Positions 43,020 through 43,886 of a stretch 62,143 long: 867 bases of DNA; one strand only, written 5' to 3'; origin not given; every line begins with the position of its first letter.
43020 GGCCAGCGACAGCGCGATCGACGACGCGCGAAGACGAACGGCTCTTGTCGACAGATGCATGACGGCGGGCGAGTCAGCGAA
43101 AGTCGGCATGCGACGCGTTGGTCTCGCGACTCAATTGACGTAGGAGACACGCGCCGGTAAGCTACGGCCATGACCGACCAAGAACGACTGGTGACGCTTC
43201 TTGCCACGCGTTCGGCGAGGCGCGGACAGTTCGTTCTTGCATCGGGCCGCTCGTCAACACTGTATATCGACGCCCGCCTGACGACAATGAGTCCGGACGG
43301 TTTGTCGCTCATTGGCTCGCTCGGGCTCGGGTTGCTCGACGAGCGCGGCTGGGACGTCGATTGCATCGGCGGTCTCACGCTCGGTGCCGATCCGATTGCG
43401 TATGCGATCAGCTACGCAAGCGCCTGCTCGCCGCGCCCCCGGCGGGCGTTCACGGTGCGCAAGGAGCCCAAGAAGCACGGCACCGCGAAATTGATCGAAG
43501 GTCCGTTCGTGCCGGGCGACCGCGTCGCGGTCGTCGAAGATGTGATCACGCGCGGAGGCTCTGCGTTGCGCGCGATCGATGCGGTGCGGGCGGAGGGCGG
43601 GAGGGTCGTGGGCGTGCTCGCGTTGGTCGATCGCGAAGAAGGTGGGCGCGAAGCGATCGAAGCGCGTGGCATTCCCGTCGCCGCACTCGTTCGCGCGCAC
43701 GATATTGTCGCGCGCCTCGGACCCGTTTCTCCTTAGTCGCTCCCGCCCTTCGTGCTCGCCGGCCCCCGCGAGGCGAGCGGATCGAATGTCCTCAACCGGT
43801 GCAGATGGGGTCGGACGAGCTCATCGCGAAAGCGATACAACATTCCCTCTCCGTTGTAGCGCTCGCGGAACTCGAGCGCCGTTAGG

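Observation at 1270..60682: Heptamer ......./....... (consensus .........) occurs about once per 1.2 kb and is written into genes on both strands through rare codons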

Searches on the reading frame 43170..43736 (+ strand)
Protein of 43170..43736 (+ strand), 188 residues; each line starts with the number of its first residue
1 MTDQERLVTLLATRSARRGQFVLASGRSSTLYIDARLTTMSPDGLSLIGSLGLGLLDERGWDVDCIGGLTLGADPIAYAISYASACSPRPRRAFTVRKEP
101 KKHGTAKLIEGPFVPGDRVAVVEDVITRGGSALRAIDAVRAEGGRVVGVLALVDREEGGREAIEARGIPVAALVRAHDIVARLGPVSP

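Call 21: search_protein_families(library=pfam, proteins=[window:43170-43736:+])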
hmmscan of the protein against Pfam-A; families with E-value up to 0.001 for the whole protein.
window:43170-43736:+ (188 aa): 1 family
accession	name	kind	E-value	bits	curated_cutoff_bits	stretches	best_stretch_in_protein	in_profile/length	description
PF00156.33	Pribosyltran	-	0.00011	22.1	26.3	1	113-160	84-131/158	Phosphoribosyl transferase domain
